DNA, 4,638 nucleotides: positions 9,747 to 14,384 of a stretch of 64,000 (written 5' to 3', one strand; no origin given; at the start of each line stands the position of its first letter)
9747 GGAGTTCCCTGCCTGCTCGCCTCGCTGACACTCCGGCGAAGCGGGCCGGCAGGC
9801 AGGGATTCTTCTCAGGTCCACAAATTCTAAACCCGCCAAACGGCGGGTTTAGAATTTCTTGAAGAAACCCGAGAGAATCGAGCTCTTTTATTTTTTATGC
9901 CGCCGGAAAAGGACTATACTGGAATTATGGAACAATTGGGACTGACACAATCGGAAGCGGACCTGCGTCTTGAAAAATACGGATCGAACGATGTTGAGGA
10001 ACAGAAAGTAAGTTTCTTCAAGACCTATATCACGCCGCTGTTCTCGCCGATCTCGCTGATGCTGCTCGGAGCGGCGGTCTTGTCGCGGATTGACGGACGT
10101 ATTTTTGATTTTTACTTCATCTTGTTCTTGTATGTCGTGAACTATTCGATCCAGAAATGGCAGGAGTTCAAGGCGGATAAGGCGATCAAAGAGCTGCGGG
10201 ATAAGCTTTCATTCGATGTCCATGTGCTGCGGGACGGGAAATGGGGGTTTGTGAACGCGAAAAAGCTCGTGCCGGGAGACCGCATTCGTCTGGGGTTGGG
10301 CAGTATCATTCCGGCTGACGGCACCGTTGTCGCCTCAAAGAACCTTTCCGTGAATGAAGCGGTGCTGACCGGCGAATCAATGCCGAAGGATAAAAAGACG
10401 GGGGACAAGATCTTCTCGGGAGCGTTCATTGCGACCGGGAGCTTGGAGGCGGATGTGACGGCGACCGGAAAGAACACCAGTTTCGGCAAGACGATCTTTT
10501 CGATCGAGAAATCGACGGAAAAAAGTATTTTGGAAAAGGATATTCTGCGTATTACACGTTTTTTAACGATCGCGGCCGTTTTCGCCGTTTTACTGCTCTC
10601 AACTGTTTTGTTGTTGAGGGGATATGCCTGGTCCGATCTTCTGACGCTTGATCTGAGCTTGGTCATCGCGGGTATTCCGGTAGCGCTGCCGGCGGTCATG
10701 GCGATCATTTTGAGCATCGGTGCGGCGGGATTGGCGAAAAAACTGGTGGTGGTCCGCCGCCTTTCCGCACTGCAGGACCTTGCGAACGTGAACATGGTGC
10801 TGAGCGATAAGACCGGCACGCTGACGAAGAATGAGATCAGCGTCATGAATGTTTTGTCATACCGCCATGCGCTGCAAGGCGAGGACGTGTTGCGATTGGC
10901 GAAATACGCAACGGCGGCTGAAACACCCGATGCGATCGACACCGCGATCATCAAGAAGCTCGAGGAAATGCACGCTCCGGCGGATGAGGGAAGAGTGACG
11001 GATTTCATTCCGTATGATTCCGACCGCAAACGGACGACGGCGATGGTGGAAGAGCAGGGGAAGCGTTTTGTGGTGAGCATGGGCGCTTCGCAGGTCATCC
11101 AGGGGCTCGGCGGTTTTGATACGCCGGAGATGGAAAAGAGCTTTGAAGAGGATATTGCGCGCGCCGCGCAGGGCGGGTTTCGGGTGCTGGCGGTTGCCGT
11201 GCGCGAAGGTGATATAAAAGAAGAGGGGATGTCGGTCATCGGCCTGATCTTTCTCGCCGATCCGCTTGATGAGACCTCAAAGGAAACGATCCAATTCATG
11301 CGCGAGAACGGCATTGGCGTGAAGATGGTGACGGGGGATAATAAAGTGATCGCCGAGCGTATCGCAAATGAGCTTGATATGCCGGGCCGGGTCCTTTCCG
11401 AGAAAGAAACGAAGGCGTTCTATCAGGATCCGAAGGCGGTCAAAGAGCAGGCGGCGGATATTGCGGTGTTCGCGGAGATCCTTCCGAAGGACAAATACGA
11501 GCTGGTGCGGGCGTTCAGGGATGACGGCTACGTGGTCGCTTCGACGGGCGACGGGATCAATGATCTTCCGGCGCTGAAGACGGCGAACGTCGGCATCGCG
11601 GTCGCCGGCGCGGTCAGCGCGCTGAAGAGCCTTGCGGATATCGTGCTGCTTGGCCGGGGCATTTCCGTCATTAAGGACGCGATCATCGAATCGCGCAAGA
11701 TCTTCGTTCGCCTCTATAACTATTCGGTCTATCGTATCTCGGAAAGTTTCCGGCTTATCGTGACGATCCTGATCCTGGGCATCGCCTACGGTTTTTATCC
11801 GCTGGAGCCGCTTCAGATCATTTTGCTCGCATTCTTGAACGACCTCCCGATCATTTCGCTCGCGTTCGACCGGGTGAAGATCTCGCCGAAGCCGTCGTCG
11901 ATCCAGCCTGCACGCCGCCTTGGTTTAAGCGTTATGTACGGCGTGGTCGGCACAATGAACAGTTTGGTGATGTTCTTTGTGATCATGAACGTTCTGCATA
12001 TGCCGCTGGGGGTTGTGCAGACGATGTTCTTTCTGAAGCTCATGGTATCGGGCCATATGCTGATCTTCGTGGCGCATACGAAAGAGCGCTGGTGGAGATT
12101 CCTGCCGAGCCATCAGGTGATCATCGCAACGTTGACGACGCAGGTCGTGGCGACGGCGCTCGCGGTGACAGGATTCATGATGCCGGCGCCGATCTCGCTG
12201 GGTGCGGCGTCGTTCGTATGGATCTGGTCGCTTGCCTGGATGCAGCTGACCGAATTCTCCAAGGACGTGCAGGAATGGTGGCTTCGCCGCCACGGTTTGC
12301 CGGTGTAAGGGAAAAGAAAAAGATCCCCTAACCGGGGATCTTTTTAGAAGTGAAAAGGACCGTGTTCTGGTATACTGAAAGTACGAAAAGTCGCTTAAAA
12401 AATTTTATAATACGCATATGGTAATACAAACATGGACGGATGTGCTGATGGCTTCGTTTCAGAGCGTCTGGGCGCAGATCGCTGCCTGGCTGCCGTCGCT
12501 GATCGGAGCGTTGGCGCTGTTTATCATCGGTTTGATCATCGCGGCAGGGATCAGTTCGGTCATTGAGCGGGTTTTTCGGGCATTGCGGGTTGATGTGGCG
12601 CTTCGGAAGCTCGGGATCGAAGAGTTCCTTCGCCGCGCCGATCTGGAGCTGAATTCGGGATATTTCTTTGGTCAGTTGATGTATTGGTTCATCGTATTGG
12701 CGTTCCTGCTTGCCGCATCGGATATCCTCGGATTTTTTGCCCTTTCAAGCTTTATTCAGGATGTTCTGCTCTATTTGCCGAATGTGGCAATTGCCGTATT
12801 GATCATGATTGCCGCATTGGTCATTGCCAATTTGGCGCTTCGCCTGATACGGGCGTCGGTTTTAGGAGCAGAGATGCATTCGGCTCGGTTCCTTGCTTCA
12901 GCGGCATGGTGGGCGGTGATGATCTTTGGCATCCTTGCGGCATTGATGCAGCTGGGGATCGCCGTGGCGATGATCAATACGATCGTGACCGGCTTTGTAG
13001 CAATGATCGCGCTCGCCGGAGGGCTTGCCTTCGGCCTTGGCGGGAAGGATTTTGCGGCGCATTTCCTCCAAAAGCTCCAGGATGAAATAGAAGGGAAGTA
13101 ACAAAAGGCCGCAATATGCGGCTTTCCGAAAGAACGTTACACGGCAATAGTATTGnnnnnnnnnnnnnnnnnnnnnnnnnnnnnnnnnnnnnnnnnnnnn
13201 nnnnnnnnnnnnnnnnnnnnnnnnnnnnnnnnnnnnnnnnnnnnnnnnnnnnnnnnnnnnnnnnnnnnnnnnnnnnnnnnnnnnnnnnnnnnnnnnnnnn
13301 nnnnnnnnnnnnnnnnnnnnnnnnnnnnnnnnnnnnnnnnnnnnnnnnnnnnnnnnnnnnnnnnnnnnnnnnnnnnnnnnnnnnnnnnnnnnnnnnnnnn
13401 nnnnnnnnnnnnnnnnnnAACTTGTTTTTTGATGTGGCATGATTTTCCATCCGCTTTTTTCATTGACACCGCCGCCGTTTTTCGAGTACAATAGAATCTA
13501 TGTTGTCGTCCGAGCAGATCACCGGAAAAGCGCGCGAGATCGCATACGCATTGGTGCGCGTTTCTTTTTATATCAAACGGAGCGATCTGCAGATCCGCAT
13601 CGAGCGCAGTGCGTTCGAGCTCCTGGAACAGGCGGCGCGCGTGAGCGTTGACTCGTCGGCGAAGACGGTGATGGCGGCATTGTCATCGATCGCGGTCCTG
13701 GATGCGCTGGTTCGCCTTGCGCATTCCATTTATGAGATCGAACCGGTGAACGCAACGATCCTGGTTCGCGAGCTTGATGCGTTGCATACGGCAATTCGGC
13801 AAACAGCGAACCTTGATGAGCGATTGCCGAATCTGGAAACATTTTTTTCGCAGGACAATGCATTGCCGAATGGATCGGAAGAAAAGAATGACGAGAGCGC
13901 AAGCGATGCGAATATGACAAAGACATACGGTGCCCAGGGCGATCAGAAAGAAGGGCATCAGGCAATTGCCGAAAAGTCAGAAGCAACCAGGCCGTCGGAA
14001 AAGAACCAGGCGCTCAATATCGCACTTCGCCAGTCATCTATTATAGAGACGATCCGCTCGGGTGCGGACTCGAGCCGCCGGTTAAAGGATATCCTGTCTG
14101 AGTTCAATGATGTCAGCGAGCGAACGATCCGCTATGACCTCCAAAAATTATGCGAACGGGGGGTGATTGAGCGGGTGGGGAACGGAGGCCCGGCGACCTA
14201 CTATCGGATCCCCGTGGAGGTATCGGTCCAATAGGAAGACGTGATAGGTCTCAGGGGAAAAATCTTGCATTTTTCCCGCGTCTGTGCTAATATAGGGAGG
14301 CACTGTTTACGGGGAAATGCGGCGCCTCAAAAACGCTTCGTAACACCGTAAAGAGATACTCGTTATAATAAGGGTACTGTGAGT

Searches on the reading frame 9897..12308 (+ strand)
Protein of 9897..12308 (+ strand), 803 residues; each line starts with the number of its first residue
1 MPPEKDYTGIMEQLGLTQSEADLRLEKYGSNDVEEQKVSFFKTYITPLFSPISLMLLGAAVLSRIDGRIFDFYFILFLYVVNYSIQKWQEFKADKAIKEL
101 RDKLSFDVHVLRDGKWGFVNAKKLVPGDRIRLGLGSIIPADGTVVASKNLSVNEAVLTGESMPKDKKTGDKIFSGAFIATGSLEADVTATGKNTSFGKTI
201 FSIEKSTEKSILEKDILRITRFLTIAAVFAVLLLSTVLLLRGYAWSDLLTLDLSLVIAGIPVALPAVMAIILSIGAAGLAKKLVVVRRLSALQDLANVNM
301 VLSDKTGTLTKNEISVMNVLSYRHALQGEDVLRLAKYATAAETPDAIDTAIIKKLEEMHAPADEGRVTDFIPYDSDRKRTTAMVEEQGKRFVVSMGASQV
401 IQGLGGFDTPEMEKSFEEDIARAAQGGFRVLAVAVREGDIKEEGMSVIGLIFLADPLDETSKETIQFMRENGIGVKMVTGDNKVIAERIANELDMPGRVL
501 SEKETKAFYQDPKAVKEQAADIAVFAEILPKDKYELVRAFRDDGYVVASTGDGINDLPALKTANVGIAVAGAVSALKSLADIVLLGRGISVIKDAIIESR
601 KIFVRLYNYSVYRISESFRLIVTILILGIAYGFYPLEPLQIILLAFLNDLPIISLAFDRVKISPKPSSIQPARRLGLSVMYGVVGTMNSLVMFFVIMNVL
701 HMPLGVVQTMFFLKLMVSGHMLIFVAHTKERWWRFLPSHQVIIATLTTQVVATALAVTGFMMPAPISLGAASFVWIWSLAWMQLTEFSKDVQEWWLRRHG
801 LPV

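Call 11: search_protein_families(library=pfam, proteins=[window:9897-12308:+], max_evalue=0.001)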
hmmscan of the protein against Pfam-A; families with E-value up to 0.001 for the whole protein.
window:9897-12308:+ (803 aa): 4 families
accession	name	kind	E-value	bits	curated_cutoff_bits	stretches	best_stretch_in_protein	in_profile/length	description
PF00122.25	E1-E2_ATPase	-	9e-44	149.6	28.1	1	108-282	7-181/181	E1-E2 ATPase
PF00702.32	Hydrolase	-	5.1e-16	60.1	26.4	1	300-563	3-190/191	haloacid dehalogenase-like hydrolase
PF00690.31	Cation_ATPase_N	-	1.1e-10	41.4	20.4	1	13-63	18-69/69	Cation transporter/ATPase, N-terminus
PF08282.18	Hydrolase_3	-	1.3e-05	25.6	20.9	0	547-584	206-243/255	haloacid dehalogenase-like hydrolase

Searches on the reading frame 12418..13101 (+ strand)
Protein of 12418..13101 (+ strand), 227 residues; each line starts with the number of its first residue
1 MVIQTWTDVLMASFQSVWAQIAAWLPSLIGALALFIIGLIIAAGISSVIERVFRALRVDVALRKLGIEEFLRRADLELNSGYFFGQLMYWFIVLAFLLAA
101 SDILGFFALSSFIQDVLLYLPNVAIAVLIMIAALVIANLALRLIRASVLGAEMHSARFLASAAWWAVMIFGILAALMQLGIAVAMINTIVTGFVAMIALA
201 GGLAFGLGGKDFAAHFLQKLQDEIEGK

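Call 11: search_protein_families(library=pfam, proteins=[window:12418-13101:+], max_evalue=0.001)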
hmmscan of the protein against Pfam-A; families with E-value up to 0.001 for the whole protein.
window:12418-13101:+ (227 aa): 1 family
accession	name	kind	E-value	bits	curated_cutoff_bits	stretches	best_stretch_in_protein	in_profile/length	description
PF05552.17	MS_channel_1st_1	-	9.1e-15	54.7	22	2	14-60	3-49/50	Mechanosensitive ion channel, conserved TM helix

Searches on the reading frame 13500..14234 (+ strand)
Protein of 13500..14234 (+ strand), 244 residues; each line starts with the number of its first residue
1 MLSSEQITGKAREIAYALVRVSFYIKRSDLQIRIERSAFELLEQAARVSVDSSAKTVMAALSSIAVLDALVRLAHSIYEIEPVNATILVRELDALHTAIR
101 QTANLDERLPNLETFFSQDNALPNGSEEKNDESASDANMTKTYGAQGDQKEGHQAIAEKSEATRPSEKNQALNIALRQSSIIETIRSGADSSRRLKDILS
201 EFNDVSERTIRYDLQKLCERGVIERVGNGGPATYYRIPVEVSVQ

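Call 11: search_protein_families(library=pfam, proteins=[window:13500-14234:+], max_evalue=0.001)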
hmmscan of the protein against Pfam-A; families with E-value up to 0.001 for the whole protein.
window:13500-14234:+ (244 aa): 3 families
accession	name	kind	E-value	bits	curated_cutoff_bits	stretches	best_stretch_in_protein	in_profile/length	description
PF08220.18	HTH_DeoR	-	5.4e-06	26.5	21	1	199-229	20-50/57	DeoR-like helix-turn-helix domain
PF08461.16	HTH_12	-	3.1e-05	24.3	21.4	1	203-230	28-55/66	Ribonuclease R winged-helix domain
PF24033.1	DUF7342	-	0.00075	20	31.6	0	203-239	27-63/150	Family of unknown function (DUF7342)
